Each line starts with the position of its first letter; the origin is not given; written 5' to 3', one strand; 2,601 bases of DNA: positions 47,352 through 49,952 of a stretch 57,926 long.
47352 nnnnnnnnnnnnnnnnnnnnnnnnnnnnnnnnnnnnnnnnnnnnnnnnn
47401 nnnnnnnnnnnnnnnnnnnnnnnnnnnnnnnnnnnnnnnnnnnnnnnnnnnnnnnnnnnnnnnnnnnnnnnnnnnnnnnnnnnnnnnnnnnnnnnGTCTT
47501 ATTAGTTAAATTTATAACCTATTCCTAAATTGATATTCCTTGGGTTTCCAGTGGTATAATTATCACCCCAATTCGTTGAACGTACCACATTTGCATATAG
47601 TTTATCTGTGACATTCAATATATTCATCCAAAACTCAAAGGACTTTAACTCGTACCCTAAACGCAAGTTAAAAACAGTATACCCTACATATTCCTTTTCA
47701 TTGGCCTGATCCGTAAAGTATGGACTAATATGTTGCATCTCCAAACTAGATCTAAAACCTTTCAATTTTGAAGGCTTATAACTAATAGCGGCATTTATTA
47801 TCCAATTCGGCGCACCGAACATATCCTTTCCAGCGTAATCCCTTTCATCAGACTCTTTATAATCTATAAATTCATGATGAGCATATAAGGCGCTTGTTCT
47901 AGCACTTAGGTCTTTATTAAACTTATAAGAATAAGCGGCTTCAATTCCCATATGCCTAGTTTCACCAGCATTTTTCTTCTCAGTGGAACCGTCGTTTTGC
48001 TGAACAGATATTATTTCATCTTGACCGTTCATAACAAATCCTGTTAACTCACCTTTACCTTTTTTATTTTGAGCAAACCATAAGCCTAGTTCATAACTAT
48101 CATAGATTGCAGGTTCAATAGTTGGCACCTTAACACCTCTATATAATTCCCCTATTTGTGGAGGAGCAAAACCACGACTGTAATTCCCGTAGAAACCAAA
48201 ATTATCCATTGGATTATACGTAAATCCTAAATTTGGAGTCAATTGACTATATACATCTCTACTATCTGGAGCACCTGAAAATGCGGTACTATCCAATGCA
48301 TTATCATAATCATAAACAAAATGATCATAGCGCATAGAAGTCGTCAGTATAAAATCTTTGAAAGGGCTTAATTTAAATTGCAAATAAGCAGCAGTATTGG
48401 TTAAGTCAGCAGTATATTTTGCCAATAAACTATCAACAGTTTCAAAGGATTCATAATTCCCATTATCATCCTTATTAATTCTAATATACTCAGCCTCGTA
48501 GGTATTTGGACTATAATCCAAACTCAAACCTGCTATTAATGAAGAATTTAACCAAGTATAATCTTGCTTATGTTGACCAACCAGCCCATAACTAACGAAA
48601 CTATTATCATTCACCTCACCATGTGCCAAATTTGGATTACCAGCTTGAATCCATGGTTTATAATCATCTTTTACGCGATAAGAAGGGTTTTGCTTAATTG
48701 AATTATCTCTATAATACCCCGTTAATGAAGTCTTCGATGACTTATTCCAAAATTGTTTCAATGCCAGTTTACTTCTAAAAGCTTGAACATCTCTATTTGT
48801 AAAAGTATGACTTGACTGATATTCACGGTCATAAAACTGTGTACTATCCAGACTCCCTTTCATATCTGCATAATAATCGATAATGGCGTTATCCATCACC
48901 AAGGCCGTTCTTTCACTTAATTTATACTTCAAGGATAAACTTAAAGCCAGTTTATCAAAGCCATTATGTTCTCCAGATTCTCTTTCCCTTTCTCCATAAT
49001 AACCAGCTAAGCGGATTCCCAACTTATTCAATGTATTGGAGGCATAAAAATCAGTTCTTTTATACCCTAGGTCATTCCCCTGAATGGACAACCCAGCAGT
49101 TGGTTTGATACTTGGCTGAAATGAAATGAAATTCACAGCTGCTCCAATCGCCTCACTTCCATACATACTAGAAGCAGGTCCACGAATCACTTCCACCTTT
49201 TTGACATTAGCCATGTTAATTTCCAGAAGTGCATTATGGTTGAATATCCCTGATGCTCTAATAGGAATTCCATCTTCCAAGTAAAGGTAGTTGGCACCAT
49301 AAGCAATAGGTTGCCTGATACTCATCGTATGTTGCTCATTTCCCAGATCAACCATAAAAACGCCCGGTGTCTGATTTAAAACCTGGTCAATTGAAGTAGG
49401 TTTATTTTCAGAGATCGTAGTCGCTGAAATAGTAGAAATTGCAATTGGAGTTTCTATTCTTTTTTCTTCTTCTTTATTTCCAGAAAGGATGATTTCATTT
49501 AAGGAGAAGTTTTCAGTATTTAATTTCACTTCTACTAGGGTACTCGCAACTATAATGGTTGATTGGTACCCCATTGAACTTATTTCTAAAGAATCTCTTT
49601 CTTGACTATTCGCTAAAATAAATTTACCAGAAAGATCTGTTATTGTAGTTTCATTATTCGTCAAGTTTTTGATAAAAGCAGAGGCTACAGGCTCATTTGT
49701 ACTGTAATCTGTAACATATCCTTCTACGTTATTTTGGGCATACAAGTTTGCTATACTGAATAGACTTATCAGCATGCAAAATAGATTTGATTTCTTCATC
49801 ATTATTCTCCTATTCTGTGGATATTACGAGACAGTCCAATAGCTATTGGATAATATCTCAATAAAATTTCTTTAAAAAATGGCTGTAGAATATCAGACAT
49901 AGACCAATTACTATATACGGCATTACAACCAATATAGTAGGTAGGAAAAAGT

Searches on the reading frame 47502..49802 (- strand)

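Call 56: search_protein_families(library=pfam, proteins=[window:47502-49802:-], max_evalue=0.001)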
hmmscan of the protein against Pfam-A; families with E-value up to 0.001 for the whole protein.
window:47502-49802:- (766 aa): 4 families
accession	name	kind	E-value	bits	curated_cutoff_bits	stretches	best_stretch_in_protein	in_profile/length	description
PF00593.30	TonB_dep_Rec_b-barrel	-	6e-38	132.3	27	1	323-730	43-435/436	TonB dependent receptor-like, beta-barrel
PF07715.20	Plug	-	4.1e-18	66.3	23.9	1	116-221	3-106/107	TonB-dependent Receptor Plug Domain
PF13715.12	CarbopepD_reg_2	-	6.4e-09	36.2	32.2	1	26-105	1-87/88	CarboxypepD_reg-like domain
PF13620.12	CarboxypepD_reg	-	4.7e-06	27.3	32.3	1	26-98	2-78/82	Carboxypeptidase regulatory-like domain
